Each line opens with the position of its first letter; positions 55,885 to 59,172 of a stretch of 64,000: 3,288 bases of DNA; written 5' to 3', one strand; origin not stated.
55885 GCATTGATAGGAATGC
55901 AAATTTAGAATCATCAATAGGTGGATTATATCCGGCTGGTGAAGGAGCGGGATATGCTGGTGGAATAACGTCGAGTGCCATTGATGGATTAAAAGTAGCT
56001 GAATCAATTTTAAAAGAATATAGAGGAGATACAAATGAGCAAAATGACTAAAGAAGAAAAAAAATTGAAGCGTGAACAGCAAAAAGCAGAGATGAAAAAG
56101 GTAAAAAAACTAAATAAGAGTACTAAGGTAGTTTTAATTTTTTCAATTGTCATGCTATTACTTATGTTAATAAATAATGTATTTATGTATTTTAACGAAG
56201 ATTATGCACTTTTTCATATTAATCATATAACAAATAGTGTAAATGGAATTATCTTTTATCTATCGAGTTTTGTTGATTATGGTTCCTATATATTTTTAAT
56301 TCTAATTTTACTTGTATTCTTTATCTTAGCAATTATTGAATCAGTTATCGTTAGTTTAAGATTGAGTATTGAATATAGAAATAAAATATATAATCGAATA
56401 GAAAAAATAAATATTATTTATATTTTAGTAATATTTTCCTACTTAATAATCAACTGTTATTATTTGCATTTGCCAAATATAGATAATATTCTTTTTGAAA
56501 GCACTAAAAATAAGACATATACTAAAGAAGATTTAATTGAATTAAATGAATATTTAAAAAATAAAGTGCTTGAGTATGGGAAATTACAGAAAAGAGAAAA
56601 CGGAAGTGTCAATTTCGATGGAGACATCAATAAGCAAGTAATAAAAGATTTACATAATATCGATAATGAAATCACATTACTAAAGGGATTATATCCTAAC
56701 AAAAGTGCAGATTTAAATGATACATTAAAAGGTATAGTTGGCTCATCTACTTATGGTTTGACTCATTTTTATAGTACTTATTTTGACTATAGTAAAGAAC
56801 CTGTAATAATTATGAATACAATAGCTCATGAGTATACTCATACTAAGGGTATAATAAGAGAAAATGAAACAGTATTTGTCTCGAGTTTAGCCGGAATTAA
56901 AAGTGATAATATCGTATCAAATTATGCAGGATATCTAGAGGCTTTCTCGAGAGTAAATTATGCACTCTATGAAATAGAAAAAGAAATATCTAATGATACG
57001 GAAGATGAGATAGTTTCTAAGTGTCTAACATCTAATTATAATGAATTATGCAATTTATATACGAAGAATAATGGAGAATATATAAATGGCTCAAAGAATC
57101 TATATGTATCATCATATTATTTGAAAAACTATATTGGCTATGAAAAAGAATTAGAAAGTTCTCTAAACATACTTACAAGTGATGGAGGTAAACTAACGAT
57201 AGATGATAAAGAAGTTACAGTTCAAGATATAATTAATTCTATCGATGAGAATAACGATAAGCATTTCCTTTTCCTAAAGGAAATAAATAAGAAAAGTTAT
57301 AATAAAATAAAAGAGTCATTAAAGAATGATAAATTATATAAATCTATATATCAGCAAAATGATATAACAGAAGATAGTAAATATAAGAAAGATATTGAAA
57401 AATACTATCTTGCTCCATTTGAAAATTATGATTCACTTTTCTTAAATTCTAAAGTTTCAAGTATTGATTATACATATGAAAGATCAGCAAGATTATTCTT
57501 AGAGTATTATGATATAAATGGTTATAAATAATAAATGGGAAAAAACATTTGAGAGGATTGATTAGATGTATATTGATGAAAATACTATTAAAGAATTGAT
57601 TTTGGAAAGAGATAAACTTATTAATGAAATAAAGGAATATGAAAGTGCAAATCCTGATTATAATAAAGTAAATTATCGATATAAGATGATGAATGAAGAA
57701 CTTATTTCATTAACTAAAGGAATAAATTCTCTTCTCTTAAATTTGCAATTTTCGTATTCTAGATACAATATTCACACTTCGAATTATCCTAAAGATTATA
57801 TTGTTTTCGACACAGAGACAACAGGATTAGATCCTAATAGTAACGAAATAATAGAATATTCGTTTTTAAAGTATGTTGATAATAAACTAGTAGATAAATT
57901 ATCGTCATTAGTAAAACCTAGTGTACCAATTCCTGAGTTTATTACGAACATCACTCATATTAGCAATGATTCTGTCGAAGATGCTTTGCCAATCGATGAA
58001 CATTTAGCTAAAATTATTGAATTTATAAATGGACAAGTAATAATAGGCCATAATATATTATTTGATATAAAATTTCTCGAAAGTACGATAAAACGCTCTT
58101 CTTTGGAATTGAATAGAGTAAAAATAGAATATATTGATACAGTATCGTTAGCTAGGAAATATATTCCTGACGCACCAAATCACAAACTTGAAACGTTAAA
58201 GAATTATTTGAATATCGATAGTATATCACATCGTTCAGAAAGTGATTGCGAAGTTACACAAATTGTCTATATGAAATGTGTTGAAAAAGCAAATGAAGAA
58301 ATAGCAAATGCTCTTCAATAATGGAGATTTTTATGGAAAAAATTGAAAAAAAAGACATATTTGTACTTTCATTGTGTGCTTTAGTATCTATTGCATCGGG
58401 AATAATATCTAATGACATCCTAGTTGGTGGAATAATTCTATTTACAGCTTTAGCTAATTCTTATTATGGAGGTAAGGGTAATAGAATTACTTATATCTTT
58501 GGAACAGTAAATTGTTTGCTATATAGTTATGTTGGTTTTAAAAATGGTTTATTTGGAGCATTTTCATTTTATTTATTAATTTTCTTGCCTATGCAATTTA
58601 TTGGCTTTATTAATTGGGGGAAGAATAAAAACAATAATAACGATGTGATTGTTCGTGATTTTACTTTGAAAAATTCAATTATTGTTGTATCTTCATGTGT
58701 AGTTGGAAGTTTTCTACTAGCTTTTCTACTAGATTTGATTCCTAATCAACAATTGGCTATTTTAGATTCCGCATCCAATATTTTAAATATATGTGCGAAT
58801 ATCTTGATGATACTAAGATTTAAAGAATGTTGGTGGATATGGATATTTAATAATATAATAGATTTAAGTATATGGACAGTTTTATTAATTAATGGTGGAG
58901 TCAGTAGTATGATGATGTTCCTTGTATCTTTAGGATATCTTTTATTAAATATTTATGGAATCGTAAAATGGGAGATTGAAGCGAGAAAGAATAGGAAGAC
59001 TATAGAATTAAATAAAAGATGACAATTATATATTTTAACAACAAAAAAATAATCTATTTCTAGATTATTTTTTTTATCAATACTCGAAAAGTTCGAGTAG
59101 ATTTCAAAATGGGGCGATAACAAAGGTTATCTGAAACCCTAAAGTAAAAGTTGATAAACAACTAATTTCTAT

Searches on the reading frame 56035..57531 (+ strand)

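Call 6: search_protein_families(library=pfam, proteins=[window:56035-57531:+])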
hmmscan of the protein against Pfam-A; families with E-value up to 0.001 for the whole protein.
window:56035-57531:+ (498 aa): 1 family
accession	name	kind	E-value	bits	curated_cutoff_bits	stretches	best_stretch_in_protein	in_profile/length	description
PF12725.13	DUF3810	-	5.1e-24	85.6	28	1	63-347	3-277/311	Protein of unknown function (DUF3810)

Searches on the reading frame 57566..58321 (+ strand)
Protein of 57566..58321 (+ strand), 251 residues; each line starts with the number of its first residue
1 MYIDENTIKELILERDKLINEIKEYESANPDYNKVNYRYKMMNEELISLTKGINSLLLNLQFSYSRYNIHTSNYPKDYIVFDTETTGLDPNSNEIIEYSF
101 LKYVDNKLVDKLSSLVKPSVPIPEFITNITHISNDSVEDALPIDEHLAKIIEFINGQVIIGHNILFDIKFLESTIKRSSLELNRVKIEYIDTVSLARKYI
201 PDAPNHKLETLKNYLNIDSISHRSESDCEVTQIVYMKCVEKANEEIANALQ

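Call 6: search_protein_families(library=pfam, proteins=[window:57566-58321:+])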
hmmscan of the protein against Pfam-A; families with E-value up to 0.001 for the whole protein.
window:57566-58321:+ (251 aa): 3 families
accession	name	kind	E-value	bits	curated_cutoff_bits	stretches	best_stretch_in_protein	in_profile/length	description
PF00929.31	RNase_T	-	4.1e-27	96.2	24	1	79-232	1-161/164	Exonuclease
PF01612.26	DNA_pol_A_exo1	-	0.00022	21.5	23.6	0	76-215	20-128/173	3'-5' exonuclease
PF13482.12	RNase_H_2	-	0.00031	21.1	22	0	80-218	2-116/165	RNase_H superfamily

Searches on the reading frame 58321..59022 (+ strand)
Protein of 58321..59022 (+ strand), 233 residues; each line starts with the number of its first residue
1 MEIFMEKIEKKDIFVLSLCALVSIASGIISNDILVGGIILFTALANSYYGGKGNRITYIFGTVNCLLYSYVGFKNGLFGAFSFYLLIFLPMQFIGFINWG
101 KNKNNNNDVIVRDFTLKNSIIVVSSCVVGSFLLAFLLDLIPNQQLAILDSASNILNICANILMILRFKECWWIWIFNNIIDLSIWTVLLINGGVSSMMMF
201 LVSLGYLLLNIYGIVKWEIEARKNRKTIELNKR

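Call 6: search_protein_families(library=pfam, proteins=[window:58321-59022:+])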
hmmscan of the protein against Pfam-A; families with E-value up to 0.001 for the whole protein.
window:58321-59022:+ (233 aa): 1 family
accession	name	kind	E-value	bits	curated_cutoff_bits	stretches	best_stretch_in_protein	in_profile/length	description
PF04973.17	NMN_transporter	-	5.8e-31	108.2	27.3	1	40-218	8-174/175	Nicotinamide mononucleotide transporter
